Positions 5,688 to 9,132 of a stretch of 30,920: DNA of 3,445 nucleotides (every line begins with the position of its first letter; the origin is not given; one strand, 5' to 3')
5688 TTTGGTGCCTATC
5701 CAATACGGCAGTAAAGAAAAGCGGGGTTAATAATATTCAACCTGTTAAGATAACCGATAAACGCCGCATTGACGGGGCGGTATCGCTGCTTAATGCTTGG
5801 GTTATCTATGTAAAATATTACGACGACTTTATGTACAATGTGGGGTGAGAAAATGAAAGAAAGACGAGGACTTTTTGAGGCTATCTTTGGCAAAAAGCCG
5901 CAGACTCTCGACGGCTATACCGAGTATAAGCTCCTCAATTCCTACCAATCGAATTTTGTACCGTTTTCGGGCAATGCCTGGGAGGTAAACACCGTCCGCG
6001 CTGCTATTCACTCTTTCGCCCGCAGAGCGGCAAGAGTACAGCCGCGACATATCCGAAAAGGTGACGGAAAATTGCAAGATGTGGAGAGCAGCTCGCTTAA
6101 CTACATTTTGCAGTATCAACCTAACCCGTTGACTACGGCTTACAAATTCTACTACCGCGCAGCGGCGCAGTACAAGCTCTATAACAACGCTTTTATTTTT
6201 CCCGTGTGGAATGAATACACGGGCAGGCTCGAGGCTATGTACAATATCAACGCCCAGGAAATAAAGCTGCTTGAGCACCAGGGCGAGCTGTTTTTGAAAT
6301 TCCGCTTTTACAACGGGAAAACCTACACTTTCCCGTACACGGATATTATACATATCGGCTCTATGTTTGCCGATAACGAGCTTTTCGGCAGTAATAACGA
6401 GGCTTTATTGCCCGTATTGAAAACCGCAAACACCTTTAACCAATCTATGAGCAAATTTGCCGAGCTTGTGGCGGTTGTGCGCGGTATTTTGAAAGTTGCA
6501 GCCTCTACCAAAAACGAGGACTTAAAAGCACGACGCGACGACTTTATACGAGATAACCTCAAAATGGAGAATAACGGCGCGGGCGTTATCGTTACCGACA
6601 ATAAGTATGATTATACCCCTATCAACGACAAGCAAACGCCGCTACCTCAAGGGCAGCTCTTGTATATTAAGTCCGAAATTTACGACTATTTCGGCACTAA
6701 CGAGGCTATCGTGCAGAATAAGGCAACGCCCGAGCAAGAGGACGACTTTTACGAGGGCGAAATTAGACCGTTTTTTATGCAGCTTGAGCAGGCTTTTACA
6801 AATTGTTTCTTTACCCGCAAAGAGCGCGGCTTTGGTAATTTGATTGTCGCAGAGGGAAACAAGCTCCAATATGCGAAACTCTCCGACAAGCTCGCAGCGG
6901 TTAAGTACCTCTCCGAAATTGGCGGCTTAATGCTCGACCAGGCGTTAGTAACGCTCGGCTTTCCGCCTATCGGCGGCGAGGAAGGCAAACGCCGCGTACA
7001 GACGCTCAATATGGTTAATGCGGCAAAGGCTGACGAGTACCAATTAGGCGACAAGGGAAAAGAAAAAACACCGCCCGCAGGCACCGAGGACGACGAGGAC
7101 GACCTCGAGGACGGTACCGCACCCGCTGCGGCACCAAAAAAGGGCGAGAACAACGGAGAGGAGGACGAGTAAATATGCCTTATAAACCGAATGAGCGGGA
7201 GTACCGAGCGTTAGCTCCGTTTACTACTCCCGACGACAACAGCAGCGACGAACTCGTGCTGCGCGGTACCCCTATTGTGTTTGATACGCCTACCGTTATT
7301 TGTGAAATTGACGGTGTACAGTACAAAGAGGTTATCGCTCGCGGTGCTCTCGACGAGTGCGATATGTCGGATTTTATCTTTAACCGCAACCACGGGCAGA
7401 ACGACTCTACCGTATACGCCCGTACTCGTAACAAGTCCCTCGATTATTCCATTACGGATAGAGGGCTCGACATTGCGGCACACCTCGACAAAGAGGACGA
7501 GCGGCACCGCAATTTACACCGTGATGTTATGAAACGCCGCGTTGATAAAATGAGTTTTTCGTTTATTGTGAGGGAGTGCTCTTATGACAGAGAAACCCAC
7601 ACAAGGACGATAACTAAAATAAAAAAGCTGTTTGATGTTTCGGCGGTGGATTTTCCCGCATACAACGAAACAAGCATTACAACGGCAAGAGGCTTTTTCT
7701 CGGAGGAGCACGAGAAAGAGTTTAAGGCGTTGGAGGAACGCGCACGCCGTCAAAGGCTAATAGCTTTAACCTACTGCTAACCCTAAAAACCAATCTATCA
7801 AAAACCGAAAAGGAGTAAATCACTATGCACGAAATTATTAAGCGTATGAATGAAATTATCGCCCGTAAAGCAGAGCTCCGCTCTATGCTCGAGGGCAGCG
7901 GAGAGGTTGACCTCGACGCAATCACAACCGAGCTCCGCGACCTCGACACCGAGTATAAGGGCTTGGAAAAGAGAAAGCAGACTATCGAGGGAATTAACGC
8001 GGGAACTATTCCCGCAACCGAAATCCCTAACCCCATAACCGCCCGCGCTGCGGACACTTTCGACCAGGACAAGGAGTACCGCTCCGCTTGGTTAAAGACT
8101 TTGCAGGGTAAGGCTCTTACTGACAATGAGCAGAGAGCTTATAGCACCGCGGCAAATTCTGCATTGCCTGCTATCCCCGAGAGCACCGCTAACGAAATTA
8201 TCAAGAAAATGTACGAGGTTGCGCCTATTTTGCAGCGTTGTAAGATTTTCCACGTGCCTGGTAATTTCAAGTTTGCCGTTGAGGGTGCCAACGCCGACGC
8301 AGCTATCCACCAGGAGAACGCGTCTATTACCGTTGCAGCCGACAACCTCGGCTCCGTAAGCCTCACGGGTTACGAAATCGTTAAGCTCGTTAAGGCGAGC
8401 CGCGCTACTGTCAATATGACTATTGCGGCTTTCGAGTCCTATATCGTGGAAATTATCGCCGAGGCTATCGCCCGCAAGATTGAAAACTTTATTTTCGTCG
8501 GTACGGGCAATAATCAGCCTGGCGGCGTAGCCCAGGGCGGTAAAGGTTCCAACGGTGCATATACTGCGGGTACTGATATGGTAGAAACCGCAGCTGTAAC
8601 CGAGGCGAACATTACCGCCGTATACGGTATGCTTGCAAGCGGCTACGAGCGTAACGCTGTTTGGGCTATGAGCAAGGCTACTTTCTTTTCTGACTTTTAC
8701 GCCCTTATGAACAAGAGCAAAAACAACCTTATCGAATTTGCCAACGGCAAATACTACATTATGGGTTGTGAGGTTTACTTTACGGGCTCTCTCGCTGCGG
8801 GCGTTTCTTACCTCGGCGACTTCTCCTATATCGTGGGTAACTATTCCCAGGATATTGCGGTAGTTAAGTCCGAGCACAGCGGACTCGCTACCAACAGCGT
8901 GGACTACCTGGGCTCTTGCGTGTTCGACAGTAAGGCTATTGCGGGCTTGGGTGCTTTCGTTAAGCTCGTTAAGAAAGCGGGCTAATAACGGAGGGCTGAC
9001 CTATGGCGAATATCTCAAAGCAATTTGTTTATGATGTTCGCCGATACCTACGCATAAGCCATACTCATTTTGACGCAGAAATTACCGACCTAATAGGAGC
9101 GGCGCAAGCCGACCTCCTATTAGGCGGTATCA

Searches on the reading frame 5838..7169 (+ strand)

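Call 12: search_protein_families(library=phrogs, proteins=[window:5838-7169:+], max_evalue=0.00001)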
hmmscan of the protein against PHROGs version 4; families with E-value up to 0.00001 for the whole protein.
window:5838-7169:+ (444 aa): 4 families
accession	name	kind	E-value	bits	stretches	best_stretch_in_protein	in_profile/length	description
phrog_12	-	head and packaging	2.1e-51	176.7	1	9-438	47-482/646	portal protein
phrog_29023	-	unknown function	1.8e-12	48.5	1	300-404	8-110/152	-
phrog_2662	-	head and packaging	2.1e-10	40.8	1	51-427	68-455/717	portal protein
phrog_5929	-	head and packaging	7.1e-07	29.8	1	214-415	17-222/228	portal protein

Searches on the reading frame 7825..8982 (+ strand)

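Call 12: search_protein_families(library=phrogs, proteins=[window:7825-8982:+], max_evalue=0.00001)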
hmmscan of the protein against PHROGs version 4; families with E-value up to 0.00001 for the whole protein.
window:7825-8982:+ (386 aa): 2 families
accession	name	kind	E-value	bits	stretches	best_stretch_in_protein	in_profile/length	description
phrog_10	-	head and packaging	8e-44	151.7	1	7-385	271-637/752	major head protein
phrog_617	-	head and packaging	9.6e-07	29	1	147-337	384-572/626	major head protein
